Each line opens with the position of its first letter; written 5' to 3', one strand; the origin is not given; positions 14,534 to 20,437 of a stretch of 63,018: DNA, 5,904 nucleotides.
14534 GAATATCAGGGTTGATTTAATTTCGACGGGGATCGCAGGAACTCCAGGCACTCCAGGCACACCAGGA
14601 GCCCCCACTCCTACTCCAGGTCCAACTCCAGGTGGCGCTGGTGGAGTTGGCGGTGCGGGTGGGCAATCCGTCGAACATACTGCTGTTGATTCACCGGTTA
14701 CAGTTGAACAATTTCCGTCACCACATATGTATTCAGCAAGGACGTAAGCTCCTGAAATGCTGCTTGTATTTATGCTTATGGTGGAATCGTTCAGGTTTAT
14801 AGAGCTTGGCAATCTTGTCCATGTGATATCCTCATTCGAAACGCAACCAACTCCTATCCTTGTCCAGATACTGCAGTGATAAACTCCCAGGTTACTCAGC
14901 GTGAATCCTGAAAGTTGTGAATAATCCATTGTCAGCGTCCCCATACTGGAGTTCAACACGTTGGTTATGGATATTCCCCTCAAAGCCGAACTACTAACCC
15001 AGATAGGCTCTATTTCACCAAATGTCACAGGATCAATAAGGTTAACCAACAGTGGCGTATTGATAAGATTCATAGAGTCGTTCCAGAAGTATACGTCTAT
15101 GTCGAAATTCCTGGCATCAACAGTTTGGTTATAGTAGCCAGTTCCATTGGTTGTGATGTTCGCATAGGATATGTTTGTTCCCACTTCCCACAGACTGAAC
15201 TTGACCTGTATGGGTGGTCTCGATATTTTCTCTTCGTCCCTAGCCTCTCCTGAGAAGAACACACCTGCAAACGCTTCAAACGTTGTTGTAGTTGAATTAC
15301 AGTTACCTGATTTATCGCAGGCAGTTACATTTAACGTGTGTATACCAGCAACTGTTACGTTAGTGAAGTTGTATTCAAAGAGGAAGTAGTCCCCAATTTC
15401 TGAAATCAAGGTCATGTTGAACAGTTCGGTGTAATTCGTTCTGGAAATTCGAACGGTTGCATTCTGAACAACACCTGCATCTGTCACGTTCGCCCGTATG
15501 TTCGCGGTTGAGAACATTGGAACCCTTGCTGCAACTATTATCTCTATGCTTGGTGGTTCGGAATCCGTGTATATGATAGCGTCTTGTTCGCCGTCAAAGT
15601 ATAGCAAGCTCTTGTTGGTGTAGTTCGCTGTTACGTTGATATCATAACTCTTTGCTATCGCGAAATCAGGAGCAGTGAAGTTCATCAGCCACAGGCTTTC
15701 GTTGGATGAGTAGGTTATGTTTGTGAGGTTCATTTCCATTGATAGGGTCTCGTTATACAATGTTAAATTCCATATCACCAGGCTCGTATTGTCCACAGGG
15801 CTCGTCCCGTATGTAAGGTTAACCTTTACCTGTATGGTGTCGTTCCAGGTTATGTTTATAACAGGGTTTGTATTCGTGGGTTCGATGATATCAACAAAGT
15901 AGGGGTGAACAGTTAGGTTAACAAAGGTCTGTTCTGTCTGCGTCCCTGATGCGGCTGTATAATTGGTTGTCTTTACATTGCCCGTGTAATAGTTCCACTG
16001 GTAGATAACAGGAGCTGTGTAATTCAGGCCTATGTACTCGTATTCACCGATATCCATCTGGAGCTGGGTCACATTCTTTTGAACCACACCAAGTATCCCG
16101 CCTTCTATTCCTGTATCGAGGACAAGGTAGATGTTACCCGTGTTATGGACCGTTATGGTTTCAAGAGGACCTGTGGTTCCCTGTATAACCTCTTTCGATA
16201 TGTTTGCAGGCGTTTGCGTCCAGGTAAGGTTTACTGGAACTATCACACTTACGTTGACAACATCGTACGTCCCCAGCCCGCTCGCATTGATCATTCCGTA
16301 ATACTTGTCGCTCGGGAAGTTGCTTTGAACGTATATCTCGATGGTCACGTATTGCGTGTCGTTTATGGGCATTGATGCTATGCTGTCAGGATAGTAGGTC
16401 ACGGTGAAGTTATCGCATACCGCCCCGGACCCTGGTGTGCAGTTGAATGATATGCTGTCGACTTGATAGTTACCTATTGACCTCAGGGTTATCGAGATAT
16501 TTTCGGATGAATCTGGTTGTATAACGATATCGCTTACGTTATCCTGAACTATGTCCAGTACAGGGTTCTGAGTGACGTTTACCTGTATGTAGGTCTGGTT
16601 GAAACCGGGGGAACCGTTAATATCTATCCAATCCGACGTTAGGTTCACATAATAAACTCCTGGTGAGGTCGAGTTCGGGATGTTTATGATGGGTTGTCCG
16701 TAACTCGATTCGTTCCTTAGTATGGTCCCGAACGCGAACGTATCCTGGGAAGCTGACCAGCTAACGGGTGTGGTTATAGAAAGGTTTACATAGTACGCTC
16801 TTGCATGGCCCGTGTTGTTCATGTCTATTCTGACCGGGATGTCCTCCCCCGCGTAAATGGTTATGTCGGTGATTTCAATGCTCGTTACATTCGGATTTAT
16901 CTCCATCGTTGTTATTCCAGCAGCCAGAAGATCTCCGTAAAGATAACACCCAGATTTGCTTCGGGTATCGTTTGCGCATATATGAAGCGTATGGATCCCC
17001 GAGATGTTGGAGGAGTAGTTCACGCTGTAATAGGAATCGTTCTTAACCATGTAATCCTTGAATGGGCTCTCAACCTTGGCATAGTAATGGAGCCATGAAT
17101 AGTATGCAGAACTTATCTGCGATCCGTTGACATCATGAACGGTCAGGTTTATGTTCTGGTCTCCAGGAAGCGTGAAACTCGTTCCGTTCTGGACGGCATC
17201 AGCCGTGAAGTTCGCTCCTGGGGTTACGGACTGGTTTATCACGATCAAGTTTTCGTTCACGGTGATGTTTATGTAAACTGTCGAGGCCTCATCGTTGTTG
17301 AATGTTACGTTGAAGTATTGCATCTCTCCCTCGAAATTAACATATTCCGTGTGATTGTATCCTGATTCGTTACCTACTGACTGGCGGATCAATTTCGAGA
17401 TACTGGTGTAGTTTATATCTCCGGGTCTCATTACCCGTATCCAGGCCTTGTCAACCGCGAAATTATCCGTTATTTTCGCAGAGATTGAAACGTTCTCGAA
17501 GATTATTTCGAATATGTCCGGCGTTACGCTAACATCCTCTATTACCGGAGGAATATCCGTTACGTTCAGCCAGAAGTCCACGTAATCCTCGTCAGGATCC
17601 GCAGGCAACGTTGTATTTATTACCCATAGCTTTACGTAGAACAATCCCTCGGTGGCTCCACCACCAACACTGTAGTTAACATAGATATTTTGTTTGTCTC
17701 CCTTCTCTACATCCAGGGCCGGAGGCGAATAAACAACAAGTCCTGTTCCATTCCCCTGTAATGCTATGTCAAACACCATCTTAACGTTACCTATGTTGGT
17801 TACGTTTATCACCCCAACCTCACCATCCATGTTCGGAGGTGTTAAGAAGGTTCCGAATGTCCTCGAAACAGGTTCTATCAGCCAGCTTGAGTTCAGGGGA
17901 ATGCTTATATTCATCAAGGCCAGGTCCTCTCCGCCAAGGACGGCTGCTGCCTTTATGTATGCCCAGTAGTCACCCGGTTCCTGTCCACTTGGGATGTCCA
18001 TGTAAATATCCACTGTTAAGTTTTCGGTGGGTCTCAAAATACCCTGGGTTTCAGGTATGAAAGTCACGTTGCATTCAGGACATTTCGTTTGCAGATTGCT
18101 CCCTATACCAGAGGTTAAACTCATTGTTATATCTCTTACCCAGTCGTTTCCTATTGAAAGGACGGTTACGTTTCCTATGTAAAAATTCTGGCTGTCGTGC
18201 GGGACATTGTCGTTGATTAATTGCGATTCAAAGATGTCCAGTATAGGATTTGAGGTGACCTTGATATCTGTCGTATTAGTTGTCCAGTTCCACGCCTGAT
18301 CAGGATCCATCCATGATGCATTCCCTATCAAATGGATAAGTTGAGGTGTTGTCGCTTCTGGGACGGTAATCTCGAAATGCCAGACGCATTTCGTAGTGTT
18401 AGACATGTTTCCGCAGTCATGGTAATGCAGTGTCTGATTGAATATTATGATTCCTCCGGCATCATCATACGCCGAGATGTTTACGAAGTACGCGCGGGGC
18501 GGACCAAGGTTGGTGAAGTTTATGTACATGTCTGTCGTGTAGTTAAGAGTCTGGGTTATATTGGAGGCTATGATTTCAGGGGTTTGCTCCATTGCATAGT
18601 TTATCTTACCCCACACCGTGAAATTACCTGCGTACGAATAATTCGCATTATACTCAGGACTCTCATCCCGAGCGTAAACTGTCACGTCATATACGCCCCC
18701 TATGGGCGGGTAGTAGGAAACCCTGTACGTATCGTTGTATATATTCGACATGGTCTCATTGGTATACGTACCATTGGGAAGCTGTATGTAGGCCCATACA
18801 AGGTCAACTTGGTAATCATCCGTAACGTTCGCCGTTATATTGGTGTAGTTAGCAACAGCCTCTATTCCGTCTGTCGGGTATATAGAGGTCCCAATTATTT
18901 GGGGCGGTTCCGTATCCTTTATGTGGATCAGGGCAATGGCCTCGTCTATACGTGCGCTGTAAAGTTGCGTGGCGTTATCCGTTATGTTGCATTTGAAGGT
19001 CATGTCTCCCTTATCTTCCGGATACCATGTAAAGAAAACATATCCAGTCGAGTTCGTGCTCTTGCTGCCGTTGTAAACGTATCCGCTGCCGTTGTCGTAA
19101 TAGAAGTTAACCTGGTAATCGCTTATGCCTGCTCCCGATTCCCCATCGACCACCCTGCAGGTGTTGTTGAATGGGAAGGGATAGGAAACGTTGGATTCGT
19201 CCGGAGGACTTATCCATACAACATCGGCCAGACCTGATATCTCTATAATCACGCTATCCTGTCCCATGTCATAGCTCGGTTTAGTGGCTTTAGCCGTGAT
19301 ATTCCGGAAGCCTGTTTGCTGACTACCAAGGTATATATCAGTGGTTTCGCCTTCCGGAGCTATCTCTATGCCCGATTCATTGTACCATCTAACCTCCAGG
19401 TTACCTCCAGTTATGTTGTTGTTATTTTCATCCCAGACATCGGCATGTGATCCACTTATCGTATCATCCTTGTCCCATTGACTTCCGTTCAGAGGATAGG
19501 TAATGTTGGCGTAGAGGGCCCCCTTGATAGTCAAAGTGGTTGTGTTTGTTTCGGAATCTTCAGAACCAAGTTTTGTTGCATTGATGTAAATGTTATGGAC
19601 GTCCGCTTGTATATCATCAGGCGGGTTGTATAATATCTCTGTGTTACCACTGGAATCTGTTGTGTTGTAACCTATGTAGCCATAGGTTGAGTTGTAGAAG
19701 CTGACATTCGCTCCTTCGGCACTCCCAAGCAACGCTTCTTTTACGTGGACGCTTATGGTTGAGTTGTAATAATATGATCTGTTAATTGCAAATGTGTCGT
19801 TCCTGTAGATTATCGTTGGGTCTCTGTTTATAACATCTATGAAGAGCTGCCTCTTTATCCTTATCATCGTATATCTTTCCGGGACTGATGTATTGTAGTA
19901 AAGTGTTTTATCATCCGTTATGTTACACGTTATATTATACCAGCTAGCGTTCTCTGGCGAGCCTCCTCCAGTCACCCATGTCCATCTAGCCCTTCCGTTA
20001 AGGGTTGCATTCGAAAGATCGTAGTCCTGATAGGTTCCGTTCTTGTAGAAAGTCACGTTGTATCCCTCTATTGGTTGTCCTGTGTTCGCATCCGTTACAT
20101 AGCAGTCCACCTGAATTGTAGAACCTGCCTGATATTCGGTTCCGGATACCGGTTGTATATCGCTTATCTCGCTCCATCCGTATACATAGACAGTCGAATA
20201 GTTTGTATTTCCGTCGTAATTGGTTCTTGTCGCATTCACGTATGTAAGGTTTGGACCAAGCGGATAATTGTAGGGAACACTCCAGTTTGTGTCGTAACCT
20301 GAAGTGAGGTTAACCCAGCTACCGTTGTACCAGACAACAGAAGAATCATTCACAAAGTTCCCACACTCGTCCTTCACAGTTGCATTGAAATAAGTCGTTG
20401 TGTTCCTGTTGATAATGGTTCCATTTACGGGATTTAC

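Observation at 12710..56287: Stop-free 43.6-kb ORF (14,525 codons) encoding a giant surface protein anchored in the membrane at both ends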

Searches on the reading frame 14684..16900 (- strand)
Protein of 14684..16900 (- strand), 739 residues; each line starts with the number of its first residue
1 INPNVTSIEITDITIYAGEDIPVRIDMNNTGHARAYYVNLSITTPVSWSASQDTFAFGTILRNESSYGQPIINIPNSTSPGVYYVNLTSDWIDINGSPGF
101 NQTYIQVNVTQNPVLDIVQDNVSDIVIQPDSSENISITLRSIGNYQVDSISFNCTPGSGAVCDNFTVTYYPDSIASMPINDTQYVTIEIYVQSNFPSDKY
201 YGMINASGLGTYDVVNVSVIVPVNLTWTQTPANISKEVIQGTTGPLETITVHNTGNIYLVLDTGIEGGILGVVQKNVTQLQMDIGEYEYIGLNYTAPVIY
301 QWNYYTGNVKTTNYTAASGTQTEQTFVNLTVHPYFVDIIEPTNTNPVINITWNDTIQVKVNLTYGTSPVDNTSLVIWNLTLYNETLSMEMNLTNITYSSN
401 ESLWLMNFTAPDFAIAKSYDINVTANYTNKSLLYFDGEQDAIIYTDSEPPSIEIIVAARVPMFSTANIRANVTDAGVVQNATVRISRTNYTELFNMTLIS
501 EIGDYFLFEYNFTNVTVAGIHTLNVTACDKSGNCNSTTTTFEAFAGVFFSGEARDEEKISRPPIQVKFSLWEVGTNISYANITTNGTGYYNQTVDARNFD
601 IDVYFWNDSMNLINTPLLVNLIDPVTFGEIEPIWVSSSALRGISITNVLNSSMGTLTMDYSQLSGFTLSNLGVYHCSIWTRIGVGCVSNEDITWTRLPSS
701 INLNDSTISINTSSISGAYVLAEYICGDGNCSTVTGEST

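Call 93: search_protein_families(library=pfam, proteins=[window:14684-16900:-], max_evalue=0.5)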
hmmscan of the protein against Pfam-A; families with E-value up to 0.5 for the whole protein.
window:14684-16900:- (739 aa): 2 families
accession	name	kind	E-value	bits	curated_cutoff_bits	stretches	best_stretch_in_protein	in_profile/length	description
PF10633.15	NPCBM_assoc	-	6.7e-05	23.4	24.4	1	17-88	3-74/78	NPCBM-associated, NEW3 domain of alpha-galactosidase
PF23619.1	Ig_VWA7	-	0.34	11.6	27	0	14-82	11-76/104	VWA7 Ig-like domain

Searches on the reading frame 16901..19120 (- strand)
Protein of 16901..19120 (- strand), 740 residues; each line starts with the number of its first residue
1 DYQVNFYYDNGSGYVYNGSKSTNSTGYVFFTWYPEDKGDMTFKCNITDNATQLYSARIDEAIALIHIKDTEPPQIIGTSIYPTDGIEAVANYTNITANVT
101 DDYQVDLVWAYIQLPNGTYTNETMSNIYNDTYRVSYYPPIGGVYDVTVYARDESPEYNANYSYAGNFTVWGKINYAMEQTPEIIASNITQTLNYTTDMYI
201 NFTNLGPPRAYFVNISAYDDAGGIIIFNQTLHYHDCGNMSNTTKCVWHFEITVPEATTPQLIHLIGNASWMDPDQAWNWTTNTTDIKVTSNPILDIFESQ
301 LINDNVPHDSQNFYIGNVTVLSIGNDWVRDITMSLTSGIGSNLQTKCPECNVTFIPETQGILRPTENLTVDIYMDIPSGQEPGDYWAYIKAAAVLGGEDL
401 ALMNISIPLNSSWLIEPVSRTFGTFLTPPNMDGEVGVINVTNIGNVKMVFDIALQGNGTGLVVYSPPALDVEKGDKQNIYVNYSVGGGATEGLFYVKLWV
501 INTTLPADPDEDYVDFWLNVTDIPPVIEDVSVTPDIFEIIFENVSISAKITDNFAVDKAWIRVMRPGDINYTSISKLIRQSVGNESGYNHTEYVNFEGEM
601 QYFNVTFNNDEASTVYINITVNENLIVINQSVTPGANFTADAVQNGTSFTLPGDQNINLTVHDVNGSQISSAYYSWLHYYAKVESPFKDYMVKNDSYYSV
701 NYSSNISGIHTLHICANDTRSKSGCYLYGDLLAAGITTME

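Call 93: search_protein_families(library=pfam, proteins=[window:16901-19120:-], max_evalue=0.5)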
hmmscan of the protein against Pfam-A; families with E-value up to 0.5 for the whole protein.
window:16901-19120:- (740 aa): 3 families
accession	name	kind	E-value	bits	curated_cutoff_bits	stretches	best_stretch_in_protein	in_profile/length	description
PF23265.1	Ig-like_KY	-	0.0086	16.7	27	1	125-169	74-116/129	KY-like, immunoglobulin-like domain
PF00630.25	Filamin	-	0.024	15.9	26.9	0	113-153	45-85/93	Filamin/ABP280 repeat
PF24269.1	DUF7467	-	0.26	12.5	27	1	601-655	23-76/116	Domain of unknown function (DUF7467)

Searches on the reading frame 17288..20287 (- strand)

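Call 9: search_protein_families(library=pfam, proteins=[window:17288-20287:-], max_evalue=0.001)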
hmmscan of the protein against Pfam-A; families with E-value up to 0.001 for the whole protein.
window:17288-20287:- (1000 aa): 1 family
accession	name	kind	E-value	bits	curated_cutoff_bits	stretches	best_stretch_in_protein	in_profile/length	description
PF02369.22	Big_1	-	7.9e-05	23.1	34.9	0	379-440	23-85/93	Bacterial Ig-like domain (group 1)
